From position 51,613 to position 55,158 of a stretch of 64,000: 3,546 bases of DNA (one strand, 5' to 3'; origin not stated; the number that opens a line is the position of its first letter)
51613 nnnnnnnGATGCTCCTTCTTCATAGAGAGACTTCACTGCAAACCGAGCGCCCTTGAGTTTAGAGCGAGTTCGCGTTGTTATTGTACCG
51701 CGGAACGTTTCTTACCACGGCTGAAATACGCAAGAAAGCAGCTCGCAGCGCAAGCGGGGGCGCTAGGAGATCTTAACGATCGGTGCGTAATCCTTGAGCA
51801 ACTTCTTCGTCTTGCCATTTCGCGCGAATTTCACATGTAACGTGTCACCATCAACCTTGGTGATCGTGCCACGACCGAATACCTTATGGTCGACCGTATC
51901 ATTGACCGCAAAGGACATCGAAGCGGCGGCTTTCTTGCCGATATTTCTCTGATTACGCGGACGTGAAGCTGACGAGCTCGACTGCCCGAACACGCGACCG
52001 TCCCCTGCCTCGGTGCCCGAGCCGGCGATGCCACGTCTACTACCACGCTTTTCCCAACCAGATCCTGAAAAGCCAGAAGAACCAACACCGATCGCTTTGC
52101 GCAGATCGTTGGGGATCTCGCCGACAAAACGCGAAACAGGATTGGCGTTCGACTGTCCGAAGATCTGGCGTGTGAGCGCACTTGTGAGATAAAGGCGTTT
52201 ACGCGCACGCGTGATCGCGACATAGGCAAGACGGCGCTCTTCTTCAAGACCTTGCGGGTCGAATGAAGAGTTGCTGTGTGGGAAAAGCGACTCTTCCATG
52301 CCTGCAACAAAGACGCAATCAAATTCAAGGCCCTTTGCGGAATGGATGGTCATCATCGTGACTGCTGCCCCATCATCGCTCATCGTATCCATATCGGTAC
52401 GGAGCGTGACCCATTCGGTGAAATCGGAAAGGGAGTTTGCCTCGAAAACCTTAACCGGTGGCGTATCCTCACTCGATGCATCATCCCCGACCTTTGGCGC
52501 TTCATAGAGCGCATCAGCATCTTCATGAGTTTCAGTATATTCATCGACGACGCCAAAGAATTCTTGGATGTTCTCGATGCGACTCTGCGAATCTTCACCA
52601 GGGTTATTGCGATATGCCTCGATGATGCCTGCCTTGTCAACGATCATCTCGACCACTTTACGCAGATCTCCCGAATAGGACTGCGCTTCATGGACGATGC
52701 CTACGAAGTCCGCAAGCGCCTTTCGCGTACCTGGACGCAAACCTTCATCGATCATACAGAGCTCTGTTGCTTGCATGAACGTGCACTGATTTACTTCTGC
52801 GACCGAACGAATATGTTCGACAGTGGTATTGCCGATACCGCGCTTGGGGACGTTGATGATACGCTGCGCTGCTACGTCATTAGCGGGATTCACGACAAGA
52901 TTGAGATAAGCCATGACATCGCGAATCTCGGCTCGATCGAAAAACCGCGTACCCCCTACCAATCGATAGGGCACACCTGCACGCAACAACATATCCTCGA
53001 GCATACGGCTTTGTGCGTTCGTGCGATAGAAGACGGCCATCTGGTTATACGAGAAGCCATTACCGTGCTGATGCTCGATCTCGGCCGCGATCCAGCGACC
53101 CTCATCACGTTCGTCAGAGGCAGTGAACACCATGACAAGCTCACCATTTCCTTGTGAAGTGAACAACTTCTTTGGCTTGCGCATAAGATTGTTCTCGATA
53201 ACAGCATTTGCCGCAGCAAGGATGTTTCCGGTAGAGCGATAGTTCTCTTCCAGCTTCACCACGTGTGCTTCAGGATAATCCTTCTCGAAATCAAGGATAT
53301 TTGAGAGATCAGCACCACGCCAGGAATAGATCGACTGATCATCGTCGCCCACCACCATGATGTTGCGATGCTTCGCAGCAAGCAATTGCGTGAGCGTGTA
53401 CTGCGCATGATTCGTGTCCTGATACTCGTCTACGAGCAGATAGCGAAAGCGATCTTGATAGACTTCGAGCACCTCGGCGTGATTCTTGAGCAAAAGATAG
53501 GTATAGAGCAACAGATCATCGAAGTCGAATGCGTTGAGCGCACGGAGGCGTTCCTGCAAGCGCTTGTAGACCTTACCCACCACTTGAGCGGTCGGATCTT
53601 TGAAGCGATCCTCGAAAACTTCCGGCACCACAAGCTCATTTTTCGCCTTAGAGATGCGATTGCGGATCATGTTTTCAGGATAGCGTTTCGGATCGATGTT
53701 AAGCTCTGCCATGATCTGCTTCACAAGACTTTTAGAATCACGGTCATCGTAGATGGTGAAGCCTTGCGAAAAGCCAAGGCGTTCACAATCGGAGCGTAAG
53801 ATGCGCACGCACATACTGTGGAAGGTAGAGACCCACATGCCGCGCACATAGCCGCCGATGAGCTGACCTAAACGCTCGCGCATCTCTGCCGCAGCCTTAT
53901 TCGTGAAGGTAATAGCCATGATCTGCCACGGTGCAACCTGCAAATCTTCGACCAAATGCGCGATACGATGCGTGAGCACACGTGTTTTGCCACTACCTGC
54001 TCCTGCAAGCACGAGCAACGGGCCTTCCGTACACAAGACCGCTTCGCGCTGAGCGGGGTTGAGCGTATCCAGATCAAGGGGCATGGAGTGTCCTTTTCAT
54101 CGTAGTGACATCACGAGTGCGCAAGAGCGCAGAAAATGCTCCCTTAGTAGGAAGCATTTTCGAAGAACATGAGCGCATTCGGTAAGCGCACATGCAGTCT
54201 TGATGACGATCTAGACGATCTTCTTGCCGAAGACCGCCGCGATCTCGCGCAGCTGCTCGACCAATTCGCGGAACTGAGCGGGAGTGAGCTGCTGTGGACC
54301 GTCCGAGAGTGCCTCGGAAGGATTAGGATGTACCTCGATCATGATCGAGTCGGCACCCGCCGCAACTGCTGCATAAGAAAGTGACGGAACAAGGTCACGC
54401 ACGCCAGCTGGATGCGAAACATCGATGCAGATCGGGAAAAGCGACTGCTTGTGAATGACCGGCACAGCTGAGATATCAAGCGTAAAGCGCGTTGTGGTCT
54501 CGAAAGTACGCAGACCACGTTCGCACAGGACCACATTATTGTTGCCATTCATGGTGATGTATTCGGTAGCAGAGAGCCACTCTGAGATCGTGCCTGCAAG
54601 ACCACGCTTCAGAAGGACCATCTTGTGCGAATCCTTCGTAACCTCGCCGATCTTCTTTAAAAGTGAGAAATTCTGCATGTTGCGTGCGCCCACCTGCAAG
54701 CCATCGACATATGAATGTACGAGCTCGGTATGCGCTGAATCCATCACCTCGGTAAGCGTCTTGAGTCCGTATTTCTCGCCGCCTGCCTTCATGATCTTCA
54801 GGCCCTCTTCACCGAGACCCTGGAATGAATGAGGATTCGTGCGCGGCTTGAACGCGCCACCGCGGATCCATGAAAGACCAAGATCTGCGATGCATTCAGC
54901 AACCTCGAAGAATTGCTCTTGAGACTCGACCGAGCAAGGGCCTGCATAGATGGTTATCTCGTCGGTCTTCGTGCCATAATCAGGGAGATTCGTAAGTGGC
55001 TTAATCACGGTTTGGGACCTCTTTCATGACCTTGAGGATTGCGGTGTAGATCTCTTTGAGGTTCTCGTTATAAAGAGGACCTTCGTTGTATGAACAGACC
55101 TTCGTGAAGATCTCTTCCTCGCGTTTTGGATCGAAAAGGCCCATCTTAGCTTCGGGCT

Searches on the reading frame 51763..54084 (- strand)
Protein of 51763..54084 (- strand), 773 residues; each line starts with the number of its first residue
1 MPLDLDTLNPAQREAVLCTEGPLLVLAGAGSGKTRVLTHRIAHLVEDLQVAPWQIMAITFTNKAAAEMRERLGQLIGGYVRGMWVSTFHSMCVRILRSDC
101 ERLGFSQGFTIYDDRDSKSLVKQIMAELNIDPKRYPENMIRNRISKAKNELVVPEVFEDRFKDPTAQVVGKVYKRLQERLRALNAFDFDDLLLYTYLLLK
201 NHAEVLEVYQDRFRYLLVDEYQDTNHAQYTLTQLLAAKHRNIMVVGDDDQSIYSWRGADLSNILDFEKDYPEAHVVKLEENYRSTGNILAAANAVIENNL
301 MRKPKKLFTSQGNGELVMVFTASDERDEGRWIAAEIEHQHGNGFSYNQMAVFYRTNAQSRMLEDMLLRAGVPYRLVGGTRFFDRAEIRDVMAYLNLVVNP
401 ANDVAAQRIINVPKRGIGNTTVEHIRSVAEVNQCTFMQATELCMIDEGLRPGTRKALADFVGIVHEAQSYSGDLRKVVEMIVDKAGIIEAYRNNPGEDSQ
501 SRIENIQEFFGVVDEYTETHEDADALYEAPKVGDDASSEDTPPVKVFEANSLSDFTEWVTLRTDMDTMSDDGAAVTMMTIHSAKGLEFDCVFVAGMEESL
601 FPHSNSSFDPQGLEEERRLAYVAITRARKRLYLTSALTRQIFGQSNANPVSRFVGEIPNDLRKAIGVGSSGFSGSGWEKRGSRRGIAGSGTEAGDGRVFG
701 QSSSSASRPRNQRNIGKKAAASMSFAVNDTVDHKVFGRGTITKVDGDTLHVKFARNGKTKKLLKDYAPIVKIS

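Call 86: search_protein_families(library=pfam, proteins=[window:51763-54084:-], max_evalue=0.00001)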
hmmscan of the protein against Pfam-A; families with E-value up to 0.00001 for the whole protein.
window:51763-54084:- (773 aa): 7 families
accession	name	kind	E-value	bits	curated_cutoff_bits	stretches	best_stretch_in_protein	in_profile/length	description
PF00580.27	UvrD-helicase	-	5.6e-97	325.1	23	1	8-271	1-271/271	UvrD/REP helicase N-terminal domain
PF13361.12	UvrD_C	-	6e-79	266.4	25.6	1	276-636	1-348/350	UvrD-like helicase C-terminal domain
PF13245.12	AAA_19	-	1.5e-25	90.4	25.1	1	12-254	1-132/134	AAA domain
PF13538.12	UvrD_C_2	-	5.8e-12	45.7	27.4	1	575-634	2-52/52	UvrD-like helicase C-terminal domain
PF01443.25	Viral_helicase1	-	1.2e-08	35.6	21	0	568-633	172-226/228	Viral superfamily 1 RNA helicase core domain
PF13604.12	AAA_30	-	2.2e-08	34.5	27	0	7-73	1-67/191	AAA domain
PF21196.3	PcrA_UvrD_tudor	-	8.2e-07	29.2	23.9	1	727-771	1-48/48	PcrA/UvrD tudor domain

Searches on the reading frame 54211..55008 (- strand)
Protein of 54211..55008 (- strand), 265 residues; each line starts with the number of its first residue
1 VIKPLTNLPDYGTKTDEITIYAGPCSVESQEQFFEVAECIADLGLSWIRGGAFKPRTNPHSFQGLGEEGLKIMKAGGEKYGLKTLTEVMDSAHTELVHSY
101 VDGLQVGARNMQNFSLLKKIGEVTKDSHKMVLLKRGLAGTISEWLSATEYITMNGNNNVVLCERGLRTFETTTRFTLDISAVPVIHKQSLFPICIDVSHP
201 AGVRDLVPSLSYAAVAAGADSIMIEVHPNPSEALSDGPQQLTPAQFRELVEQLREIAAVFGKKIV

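Call 86: search_protein_families(library=pfam, proteins=[window:54211-55008:-], max_evalue=0.00001)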
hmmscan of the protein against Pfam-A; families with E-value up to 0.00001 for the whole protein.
window:54211-55008:- (265 aa): 2 families
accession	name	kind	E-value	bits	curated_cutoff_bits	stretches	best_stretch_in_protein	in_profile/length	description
PF00793.26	DAHP_synth_1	-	8.9e-72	241.7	25.5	1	16-255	16-263/270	DAHP synthetase I family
PF03102.20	NeuB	-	3.7e-07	30.3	22.1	1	65-263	53-239/241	NeuB family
